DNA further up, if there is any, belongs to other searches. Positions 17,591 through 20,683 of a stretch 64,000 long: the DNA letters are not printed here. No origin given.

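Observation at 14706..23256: yqiJ(NfeD)–yqiK(flotillin) operon extended by a ~1,645-residue coiled-coil/MoxR-AAA+ protein and a translationally coupled mini-rhomboid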

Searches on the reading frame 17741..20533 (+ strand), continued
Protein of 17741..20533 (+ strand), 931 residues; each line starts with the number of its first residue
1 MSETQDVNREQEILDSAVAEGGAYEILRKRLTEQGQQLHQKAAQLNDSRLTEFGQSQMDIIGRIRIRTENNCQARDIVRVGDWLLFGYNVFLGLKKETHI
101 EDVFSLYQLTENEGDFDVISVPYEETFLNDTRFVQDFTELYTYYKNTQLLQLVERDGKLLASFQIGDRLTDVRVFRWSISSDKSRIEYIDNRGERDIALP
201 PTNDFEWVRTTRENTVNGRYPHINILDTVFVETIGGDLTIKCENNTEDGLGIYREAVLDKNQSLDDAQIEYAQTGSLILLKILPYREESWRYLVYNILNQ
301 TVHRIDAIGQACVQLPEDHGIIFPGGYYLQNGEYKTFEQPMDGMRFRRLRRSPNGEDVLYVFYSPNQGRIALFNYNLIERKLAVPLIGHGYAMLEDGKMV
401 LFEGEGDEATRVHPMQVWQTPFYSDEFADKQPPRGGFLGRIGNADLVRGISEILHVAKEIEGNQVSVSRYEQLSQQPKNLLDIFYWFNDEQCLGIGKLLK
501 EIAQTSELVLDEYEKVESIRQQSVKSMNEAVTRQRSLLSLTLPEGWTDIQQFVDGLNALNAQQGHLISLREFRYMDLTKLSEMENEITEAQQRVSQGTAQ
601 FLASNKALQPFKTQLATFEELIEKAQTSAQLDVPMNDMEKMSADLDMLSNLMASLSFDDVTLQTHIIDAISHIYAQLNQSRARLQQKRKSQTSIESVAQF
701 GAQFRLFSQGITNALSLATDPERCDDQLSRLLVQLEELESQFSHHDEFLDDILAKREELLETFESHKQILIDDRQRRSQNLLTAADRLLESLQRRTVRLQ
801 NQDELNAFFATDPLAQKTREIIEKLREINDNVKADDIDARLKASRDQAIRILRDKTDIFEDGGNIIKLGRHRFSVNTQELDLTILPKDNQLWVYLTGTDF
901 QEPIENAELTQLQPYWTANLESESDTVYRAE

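Call 20: find_related_loci(query=A2, collection=genome_contigs, flank=10000)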
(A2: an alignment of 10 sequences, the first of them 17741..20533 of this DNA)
Query A2 (931 aa) in genome_contigs; peptide patterns used: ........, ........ (x = any residue, [..] = any of these).
600 stretches matched a pattern (row limit reached: there are more); 590 encode a relative of the query (tblastn E <= 1e-3); the best 80 are kept; 80 distinct loci.
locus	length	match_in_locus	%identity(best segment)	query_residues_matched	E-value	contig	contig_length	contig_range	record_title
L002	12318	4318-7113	87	1-931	0e+0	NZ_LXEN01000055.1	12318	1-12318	Proteus myxofaciens ATCC 19692 Sequence00055, whole genome shotgun sequence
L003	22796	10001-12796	80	1-931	0e+0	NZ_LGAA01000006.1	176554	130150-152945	Moellerella wisconsensis ATCC 35017 Sequence00006, whole genome shotgun sequence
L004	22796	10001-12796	74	1-931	0e+0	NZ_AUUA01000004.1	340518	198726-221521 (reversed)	Leminorella grimontii ATCC 33999 = DSM 5078 G544DRAFT_scaffold00004.4_C, whole genome shotgun sequence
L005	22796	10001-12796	75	1-931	0e+0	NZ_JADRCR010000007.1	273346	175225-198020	Limnobaculum allomyrinae strain BWR-B9 contig7, whole genome shotgun sequence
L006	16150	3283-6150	72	1-931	0e+0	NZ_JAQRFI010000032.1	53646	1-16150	Xenorhabdus yunnanensis strain XENO-10 contig00032, whole genome shotgun sequence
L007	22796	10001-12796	73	1-931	0e+0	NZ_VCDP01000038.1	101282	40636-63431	Xenorhabdus littoralis strain Reich WTCHG_223154_273_1_contig_38, whole genome shotgun sequence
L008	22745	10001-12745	73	1-914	0e+0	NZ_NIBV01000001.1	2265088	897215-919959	Xenorhabdus szentirmaii DSM 16338 Xsze_1, whole genome shotgun sequence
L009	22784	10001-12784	90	5-931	0e+0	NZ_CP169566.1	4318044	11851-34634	Providencia sp. SKLX146130 chromosome, complete genome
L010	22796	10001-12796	67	1-931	0e+0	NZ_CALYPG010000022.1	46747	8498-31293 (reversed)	MAG: uncultured Gilliamella sp. isolate SRR11267056_bin.8_metawrap_v1.3.0_MAG ERZ9515167_66, whole genome shotgun sequen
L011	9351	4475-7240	67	11-931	0e+0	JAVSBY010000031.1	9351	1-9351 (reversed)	MAG: Gilliamella sp. CRA003912 NODE_13281_length_9351_cov_29.687177, whole genome shotgun sequence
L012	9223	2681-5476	65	1-931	0e+0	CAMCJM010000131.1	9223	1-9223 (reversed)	MAG: Pseudomonas synxantha isolate MiE-14oct19-76 genome assembly, contig: MiE-14oct19-C12558, whole genome shotgun sequ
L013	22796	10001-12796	65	1-931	0e+0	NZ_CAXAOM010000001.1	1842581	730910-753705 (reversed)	Pseudomonas sp. EA_35y_Pfl2_R111 isolate PseudoSSchier:R111 EA_35y_Pfl2_R111_NODE_1_length-1, whole genome shotgun seque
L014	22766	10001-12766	65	11-931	0e+0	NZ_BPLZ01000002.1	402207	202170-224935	Pseudomonas sp. NCCP-436 Sequence02, whole genome shotgun sequence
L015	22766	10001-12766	65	11-931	0e+0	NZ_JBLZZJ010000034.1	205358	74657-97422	MAG: Pseudomonas sp. isolate V33_GT2SEXa S46CNODE_23_length_205358_cov_7.676044, whole genome shotgun sequence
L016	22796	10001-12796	67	1-931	0e+0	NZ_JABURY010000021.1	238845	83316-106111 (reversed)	Frischella japonica strain Ac13 Ac13_21, whole genome shotgun sequence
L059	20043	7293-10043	58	15-931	0e+0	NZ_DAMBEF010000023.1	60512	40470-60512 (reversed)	MAG: Stenotrophomonas sp. isolate CTOTU48804 NODE_61_length_60512_cov_11.892171, whole genome shotgun sequence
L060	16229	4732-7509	57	6-931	0e+0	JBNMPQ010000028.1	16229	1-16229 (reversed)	MAG: Oleispira sp. isolate 3300047666_117 Ga0491196_0004276, whole genome shotgun sequence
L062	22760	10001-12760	57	12-931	0e+0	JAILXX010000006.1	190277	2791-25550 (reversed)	MAG: Cellvibrionaceae bacterium isolate PHBVgamm5 PHBVgamm5_contig_6, whole genome shotgun sequence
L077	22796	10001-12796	56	1-931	0e+0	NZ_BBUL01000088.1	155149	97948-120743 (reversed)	Cellvibrio sp. OA-2007, whole genome shotgun sequence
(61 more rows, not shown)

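Call 27: search_solved_structures(query=window:17741-20533:+, max_evalue=1)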
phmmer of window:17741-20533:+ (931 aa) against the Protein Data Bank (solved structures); distinct sequences matched with E-value up to 1: 0.

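Call 29: search_protein_families(library=padloc, proteins=[window:17741-20533:+], max_evalue=0.01)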
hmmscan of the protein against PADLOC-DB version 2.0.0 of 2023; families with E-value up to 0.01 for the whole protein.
window:17741-20533:+ (931 aa): 0 families

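Call 33: search_protein_families(library=pfam, proteins=[L013:6049-6765:+, L013:5433-6059:+, L013:15820-16506:+, L077:16630-17160:+, L059:12559-13317:+, L059:13348-14487:+, L062:15818-16648:+, L060:10085-11263:+, L014:16637-17206:+], max_evalue=0.001)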
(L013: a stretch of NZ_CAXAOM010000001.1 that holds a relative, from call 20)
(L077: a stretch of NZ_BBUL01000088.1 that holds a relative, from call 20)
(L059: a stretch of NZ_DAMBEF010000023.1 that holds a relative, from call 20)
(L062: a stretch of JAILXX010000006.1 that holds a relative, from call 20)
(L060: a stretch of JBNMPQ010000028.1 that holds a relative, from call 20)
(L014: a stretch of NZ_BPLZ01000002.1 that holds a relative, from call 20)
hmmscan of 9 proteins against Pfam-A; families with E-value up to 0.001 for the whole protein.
L013:6049-6765:+ (239 aa): 1 family
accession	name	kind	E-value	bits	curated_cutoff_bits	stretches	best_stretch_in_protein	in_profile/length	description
PF04012.17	PspA_IM30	-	4.9e-53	180.4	33.9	1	8-234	1-217/220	PspA/IM30 family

L013:5433-6059:+ (209 aa): 1 family
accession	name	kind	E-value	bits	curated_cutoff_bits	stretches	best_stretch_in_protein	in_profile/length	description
PF09938.14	DUF2170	-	3.7e-52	176.2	27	1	67-203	2-137/137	Uncharacterized protein conserved in bacteria (DUF2170)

L013:15820-16506:+ (229 aa): 2 families
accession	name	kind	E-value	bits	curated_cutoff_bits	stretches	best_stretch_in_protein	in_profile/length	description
PF13091.12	PLDc_2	-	2.2e-26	92.7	27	1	101-222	3-132/132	PLD-like domain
PF07894.18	SACK1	-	2.5e-05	24.4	21.4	0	170-224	218-271/274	Scaffolding anchor of CK1 domain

L077:16630-17160:+ (177 aa): 1 family
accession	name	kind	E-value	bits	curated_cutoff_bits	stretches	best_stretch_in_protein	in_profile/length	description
PF13453.11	Zn_ribbon_TFIIB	-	7.4e-07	28.9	22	0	67-104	2-36/41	Transcription factor zinc-finger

L059:12559-13317:+ (253 aa): 0 families

L059:13348-14487:+ (380 aa): 1 family
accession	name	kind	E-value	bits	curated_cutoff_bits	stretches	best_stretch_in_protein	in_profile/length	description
PF05816.16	TelA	-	3.3e-70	237.2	30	1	47-369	3-330/332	Toxic anion resistance protein (TelA)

L062:15818-16648:+ (277 aa): 2 families
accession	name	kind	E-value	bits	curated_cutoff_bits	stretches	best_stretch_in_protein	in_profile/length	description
PF06167.18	Peptidase_M90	-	2.1e-57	195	26.2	1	23-244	15-243/243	Glucose-regulated metallo-peptidase M90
PF02810.21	SEC-C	-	8e-06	26.1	20.4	1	261-276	4-19/19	SEC-C motif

L060:10085-11263:+ (393 aa): 1 family
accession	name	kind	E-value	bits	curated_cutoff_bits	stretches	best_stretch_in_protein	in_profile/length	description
PF00924.24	MS_channel_2nd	-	0.00015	22.2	20.2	1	181-247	5-68/68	Mechanosensitive ion channel, beta-domain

L014:16637-17206:+ (190 aa): 1 family
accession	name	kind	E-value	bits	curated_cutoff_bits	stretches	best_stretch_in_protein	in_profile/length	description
PF07152.18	YaeQ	-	3.9e-63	212.7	25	1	12-181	1-171/173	YaeQ protein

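Call 60: predict_structure(alignment_id=A4)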
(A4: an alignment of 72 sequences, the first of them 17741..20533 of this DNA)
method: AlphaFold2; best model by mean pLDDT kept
length: 931 residues; sequences in the alignment: 72
mean_pLDDT: 84.6   pTM: 0.61
mean pLDDT of the five models: 84.6, 83.4, 78.0, 77.8, 77.6
residues with pLDDT >= 90: 343; 70-90: 503; 50-70: 62; < 50: 23
segments of 3 or more residues with pLDDT < 50: 1-19, 929-931
pLDDT, mean of each block of 10 residues (from residue 1): 38 39 84 95 94 90 90 90 90 71 91 86 91 94 88 91 89 93 90 85 92 87 90 86 63 85 88 94 93 92 93 94 94 88 91 93 89 94 92 93 80 92 89 86 93 92 80 91 93 93 94 87 87 87 75 82 87 85 89 81 77 86 81 84 77 68 80 85 82 77 81 85 88 86 77 88 89 89 90 84 80 87 90 90 88 74 66 63 77 78 82 68 52 38
secondary structure, 60 per line:
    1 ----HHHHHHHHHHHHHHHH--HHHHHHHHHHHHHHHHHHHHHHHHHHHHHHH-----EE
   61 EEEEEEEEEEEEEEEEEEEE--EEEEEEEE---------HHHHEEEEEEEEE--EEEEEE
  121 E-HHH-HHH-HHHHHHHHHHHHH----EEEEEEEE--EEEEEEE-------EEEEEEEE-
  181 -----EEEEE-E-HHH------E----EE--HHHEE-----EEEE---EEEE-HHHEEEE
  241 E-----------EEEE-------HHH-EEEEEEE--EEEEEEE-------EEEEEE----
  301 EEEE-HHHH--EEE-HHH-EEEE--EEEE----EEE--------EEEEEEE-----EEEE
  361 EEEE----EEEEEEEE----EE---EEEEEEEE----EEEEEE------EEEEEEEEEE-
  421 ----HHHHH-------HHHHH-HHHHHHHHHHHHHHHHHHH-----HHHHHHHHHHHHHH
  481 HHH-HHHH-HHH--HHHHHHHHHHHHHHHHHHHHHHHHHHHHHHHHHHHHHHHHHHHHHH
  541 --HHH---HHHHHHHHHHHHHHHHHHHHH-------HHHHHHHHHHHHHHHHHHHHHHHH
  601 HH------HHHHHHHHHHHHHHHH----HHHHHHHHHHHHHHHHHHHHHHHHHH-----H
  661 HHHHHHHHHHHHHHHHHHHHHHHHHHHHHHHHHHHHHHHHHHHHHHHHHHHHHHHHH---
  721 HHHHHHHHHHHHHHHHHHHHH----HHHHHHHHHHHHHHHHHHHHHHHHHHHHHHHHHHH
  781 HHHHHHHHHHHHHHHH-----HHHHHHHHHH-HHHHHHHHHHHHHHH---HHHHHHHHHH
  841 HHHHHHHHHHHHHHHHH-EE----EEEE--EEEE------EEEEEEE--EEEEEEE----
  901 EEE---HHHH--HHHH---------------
elements in order (helices of 4 or more, strands of 3 or more residues): H5-20 H23-53 E59-80 E83-90 H100-103 E104-112 E115-121 H131-143 E148-155 E158-164 E172-179 E186-190 E222-225 E229-232 E237-241 E253-256 E268-274 E277-283 E291-296 E301-304 H306-309 E312-314 E320-323 E326-329 E334-336 E345-351 E357-364 E369-376 E386-393 E398-403 E410-419 H425-429 H437-441 H443-461 H467-483 H485-488 H495-540 H549-569 H577-602 H609-624 H629-654 H660-717 H721-741 H746-796 H802-811 H813-827 H831-857 E865-868 E871-874 E881-887 E890-896 E901-903 H907-910 H913-916
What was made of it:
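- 17852..19195 (+): DUF3686 region: predicted β-propeller. AlphaFold model has pLDDT 84.6 and is β-rich over residues 59-420 (call 60).
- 19196..20311 (+): Long helical / coiled-coil region, including DUF7902 (residues 606-690). Helices over residues 425-857 in the model (call 60).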

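Call 64: fold_search(model_id=the predicted structure, library=pdb)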
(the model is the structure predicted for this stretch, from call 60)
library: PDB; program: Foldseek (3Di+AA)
matches with E <= 10: 598; with E <= 0.001: 51
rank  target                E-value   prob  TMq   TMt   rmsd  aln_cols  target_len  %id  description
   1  8glv_DA               7.0e-06  1.00  0.13  0.04  31.4       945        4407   12  96-nm repeat unit of doublet microtubules from Chlamydomonas reinhardtii flagella (released 2023-05-31)
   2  7k58_C                1.0e-05  0.99  0.15  0.05  55.3      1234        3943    9  Structure of outer-arm dyneins bound to microtubule with microtubule binding state 1(MTBS-1) (released 2021-09-29)
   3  8pu0_A                1.6e-05  1.00  0.15  0.13  16.1       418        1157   10  Cryo-EM structure of human Elp123 in complex with tRNA, desulpho-CoA, 5'-deoxyadenosine and methionine (released 2024-04-17)
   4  8asw_A                1.6e-05  0.66  0.08  0.07  28.8      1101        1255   10  Cryo-EM structure of yeast Elp123 in complex with alanine tRNA (released 2022-12-07)
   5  9n73_LI               2.7e-05  0.98  0.13  0.17  33.4       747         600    8  SSU processome maturation and disassembly, State G (released 2025-10-29)
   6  8f5p_B                4.1e-05  0.97  0.13  0.11  29.5       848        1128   10  Structure of Leishmania tarentolae IFT-A (state 2) (released 2022-12-21)
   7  8j07_i4               4.5e-05  0.57  0.07  0.07  176.0       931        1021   10  96nm repeat of human respiratory doublet microtubule and associated axonemal complexes (released 2023-07-26)
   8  3h6j                  5.6e-05  1.00  0.15  0.27  15.5       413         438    9  Crystal structure of a putative neuraminidase from Pseudomonas aeruginosa (released 2009-05-12)
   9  2w38                  6.4e-05  1.00  0.15  0.27  15.4       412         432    9  Crystal structure of the pseudaminidase from Pseudomonas aeruginosa (released 2008-12-23)
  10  8j07_i9               6.7e-05  0.54  0.08  0.06  59.9      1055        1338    8  96nm repeat of human respiratory doublet microtubule and associated axonemal complexes (released 2023-07-26)
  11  9e5c_7g               7.0e-05  1.00  0.15  0.23  16.6       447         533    9  Cryo-EM structure of 96 nm repeat of microtubule doublet from T. brucei flagellum (released 2025-03-12)
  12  5ods_B                7.7e-05  0.93  0.12  0.16  24.2       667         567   11  Structure of a phosphoprotein-protein complex (released 2018-03-14)
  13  5uw5_A                8.8e-05  0.98  0.11  0.14  24.5       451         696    9  PCY1 H695A Variant in Complex with Follower Peptide (released 2017-05-31)
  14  5ods_D                1.0e-04  0.97  0.12  0.17  25.4       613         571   11  Structure of a phosphoprotein-protein complex (released 2018-03-14)
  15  8qcb_C                1.1e-04  0.99  0.13  0.25  17.0       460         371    8  CryoEM structure of a S. Cerevisiae Ski2387 complex in the open state (released 2023-11-08)
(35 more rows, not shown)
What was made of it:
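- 17852..19195 (+): Foldseek matches generic β-propellers at E about 1e-5 (call 64).
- β-propeller plus coiled coil (calls 60, 64).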

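Call 70: find_encoding_contigs(protein=P0013, flank=8000, max_places=2)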
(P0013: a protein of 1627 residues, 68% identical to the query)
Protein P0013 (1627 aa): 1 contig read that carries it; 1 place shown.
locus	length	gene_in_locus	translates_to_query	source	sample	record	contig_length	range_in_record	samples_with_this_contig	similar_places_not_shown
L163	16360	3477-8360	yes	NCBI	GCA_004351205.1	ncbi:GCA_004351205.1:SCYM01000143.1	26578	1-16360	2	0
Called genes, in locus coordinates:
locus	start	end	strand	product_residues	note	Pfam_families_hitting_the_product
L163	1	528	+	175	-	?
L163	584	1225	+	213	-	-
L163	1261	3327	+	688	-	-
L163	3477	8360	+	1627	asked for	PF12458:DUF3686, PF25472:DUF7902, PF00004:AAA (faint), PF07728:AAA_5 (faint)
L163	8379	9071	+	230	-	-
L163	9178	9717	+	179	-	PF07152:YaeQ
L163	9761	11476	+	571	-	PF01368:DHH, PF02272:DHHA1, PF17768:RecJ_OB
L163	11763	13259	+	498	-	PF07504:FTP (weak), PF03413:PepSY, PF01447:Peptidase_M4, PF02868:Peptidase_M4_C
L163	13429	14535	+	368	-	PF00724:Oxidored_FMN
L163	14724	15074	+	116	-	-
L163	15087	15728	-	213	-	PF00440:TetR_N, PF14246:TetR_C_7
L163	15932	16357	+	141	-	-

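Call 99: search_protein_representatives(protein=window:17741-20533:+)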
Query: 931 residues. Proteins with E-value up to 0.001 (for the whole library): 1190; up to 1e-10: 853; up to 1e-30: 401. The best 150 are listed.
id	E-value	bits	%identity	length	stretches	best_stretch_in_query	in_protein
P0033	0.0e+00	1102.0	53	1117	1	12-931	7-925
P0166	0.0e+00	1072.0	52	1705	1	13-931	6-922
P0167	1.5e-294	996.1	52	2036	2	118-931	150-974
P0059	8.1e-294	993.6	51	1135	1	19-931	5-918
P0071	5.0e-289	977.8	50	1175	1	4-931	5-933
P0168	2.1e-283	959.2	50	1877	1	19-931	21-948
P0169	9.3e-275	930.5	47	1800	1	19-931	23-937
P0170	2.2e-271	919.4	46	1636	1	14-931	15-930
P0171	2.3e-271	919.3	47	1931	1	20-931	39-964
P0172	1.7e-265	899.9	57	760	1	4-708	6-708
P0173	8.9e-260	881.0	45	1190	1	13-931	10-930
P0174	1.4e-257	873.7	45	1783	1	15-931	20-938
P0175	2.2e-257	873.0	46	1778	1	14-907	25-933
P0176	1.3e-255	867.2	45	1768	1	15-930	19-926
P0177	1.3e-253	860.5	43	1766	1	13-931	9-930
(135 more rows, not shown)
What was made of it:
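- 401 representatives of 50%-identity clusters at E <= 1e-30, co-linear, with full-length members of 1,600-2,036 aa (call 99).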
